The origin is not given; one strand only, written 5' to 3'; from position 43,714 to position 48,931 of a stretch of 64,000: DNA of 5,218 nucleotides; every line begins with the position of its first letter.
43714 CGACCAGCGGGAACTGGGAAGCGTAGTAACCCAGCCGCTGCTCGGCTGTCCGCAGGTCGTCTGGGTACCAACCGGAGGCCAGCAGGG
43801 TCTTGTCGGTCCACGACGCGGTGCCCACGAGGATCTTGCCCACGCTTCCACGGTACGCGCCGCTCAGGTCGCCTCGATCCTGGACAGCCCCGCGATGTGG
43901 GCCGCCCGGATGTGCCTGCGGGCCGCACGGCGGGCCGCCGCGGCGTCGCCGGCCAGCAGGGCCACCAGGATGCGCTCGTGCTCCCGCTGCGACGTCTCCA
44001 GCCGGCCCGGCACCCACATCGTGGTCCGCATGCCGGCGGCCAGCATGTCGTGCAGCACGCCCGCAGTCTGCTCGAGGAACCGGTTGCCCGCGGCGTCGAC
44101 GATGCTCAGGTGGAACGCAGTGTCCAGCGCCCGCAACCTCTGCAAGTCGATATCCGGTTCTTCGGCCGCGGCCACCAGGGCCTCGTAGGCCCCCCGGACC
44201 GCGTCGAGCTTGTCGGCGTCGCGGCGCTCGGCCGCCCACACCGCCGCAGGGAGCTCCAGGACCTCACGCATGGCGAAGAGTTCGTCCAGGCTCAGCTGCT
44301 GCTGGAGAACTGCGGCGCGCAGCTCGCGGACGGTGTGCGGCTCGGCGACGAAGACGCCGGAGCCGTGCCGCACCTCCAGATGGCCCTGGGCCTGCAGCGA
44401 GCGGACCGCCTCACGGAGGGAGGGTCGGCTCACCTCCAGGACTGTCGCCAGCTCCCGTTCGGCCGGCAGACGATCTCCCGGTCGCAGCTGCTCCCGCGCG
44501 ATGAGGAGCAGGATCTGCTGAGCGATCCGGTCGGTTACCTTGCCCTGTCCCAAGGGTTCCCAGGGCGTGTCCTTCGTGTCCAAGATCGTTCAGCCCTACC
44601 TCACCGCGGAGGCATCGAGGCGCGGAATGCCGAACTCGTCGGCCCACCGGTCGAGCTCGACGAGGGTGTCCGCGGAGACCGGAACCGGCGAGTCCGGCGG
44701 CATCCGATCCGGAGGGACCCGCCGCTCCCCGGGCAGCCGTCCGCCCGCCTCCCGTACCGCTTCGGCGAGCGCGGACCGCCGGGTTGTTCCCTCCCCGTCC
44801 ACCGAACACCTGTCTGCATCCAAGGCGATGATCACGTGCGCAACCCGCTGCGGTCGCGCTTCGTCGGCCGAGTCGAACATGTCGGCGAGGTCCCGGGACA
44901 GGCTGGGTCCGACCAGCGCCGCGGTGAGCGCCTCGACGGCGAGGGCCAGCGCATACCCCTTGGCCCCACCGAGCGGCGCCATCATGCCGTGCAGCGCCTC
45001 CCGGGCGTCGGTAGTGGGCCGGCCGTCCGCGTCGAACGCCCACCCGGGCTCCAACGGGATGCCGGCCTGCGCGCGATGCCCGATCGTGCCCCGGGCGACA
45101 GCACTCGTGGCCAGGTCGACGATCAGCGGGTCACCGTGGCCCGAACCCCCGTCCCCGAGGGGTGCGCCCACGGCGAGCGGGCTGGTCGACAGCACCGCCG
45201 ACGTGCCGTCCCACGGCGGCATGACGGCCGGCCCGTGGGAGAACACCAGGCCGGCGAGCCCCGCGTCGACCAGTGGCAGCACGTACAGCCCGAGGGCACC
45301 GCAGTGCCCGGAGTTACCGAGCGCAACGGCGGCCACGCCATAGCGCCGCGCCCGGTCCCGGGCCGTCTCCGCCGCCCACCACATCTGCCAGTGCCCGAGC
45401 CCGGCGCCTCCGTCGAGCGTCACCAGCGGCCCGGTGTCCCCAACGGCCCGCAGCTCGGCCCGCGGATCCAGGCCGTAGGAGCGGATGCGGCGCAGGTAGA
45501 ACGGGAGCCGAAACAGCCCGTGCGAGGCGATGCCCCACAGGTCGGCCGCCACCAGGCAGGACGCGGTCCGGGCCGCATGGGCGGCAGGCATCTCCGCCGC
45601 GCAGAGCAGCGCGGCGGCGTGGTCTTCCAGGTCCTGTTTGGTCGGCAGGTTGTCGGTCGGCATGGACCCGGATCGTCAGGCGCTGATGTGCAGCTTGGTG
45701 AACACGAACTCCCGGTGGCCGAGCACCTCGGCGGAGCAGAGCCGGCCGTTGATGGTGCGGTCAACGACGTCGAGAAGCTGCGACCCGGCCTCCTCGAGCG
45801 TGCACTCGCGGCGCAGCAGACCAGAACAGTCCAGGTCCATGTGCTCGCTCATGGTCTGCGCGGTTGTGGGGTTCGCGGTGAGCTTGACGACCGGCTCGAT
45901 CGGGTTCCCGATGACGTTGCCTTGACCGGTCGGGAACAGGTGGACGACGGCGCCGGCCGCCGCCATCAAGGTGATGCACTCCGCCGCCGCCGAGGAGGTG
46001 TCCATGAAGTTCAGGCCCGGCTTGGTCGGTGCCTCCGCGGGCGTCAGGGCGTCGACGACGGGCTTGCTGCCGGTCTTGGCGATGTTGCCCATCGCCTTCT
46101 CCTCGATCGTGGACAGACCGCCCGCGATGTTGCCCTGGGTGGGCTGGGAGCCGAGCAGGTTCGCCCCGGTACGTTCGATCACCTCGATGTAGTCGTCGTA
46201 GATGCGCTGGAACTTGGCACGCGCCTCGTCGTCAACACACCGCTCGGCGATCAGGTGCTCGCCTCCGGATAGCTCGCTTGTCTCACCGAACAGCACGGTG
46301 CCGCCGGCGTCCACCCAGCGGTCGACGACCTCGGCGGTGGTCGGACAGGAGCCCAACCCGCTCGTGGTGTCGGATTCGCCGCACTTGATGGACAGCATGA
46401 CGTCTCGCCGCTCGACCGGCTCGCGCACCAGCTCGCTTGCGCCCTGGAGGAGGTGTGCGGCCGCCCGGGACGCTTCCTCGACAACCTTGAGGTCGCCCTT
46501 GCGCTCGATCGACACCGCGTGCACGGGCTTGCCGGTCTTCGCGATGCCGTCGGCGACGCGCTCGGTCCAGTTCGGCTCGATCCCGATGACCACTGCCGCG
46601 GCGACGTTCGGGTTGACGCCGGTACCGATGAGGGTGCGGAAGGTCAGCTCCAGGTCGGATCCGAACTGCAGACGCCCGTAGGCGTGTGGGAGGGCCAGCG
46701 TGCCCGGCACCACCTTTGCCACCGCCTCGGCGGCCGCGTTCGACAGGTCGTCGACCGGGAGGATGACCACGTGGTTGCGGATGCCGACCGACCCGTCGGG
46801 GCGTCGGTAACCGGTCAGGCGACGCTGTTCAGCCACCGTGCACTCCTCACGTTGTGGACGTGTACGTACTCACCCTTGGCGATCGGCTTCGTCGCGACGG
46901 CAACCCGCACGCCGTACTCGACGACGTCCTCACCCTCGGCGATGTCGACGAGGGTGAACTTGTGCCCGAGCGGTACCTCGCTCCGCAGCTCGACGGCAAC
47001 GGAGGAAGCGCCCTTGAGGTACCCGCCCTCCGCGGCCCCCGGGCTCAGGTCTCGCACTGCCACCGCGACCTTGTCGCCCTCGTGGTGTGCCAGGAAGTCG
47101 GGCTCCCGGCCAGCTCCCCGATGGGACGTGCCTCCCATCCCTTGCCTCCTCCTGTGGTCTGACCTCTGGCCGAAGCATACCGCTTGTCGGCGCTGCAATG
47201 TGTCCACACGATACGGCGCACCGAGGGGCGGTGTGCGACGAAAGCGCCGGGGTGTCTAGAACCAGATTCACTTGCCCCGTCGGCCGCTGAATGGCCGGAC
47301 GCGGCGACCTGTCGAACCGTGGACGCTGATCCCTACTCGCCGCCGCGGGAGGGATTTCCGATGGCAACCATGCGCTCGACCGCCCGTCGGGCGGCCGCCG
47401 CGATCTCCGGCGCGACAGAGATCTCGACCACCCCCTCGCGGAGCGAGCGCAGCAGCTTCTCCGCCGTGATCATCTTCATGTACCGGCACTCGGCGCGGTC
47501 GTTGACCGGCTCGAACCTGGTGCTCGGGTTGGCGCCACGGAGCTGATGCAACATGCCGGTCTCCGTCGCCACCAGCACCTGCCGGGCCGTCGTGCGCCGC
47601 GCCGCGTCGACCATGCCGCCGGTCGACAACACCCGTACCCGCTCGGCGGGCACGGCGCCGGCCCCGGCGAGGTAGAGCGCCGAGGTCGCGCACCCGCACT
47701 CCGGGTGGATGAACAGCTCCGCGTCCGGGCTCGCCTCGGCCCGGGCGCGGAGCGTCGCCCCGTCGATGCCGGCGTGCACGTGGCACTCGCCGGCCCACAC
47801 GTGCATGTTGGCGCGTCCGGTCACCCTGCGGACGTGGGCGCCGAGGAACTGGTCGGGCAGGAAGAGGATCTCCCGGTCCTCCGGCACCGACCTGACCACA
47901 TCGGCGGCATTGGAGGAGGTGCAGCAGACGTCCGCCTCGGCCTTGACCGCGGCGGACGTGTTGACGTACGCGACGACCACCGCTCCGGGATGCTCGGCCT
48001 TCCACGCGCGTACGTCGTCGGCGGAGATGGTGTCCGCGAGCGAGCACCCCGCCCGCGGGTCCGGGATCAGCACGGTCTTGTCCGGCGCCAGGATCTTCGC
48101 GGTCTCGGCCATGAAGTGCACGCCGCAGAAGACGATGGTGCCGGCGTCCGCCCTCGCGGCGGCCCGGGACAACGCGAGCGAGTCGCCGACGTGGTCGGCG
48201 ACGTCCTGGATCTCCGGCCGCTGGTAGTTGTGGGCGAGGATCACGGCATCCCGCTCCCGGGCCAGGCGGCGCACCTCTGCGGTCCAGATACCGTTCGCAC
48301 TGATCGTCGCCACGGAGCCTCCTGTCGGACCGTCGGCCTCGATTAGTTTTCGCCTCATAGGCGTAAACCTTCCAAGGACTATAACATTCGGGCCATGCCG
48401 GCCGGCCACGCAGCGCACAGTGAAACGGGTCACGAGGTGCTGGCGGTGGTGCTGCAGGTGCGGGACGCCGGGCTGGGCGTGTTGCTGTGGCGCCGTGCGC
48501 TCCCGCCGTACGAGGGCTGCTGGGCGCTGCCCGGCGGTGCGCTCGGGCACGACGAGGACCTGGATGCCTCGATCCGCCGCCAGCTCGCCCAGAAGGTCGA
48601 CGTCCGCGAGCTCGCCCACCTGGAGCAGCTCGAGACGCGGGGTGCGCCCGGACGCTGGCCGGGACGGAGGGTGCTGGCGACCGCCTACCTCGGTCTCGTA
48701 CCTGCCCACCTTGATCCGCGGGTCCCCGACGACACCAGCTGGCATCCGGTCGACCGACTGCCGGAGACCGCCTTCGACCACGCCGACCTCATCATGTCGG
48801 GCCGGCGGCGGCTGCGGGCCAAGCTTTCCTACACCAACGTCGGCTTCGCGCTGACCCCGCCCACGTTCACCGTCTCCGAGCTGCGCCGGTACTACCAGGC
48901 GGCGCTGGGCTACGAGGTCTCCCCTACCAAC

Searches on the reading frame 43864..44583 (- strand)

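Call 62: search_protein_families(library=pfam, proteins=[window:43864-44583:-], max_evalue=0.0001)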
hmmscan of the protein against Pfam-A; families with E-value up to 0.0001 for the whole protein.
window:43864-44583:- (239 aa): 2 families
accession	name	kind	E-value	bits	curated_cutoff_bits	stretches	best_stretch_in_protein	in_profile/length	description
PF07729.17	FCD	-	6.1e-26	91.7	24.3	1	101-226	1-124/125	FCD domain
PF00392.27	GntR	-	1.4e-18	66.7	27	1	18-79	3-64/64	Bacterial regulatory proteins, gntR family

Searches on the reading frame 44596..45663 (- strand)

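Call 62: search_protein_families(library=pfam, proteins=[window:44596-45663:-], max_evalue=0.0001)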
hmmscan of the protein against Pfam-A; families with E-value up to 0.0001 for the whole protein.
window:44596-45663:- (355 aa): 1 family
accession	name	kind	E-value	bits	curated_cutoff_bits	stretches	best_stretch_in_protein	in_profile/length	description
PF02615.19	Ldh_2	-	7.7e-85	285.4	38.8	1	10-316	4-311/333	Malate/L-lactate dehydrogenase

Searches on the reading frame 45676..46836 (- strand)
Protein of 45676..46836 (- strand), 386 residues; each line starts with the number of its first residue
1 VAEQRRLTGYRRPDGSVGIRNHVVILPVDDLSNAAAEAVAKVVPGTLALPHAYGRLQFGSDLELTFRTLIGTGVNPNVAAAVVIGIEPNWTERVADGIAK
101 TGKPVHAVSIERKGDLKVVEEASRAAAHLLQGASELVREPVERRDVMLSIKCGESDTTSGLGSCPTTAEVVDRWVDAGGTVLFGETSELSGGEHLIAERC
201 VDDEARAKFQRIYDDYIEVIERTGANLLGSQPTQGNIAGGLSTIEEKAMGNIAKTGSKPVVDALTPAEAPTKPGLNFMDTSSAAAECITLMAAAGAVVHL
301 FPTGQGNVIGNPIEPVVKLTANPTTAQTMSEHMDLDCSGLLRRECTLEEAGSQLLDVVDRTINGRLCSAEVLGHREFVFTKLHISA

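Call 62: search_protein_families(library=pfam, proteins=[window:45676-46836:-], max_evalue=0.0001)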
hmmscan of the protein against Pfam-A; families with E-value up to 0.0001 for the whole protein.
window:45676-46836:- (386 aa): 2 families
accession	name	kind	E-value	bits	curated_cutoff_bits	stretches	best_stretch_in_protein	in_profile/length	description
PF20629.2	GD_AH_C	-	3.6e-82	275.8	26.8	1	145-382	3-239/242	D-galactarate/Altronate dehydratase, C-terminal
PF04295.18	GD_AH_second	-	9.6e-34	116.8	27.3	1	9-133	1-135/136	D-galactarate dehydratase/Altronate hydrolase, second domain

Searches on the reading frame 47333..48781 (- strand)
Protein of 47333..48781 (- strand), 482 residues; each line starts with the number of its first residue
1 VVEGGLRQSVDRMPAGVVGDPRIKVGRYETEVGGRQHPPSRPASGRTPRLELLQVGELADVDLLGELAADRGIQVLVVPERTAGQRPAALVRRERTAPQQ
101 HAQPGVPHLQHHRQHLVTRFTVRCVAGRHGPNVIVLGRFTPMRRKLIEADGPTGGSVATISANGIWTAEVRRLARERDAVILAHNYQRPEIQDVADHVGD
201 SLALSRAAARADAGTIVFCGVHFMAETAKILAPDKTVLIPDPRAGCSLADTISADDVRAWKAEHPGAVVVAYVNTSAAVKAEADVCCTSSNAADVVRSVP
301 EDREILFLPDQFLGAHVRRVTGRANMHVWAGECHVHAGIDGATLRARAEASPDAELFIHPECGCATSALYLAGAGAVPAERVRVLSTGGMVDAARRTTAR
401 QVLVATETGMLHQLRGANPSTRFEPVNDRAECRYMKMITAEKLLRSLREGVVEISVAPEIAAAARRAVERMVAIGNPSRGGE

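Call 62: search_protein_families(library=pfam, proteins=[window:47333-48781:-], max_evalue=0.0001)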
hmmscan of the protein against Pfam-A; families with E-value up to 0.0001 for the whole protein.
window:47333-48781:- (482 aa): 1 family
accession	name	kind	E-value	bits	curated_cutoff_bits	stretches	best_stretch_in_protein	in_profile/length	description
PF02445.21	NadA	-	1e-110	370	27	1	169-472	2-294/295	Quinolinate synthetase A protein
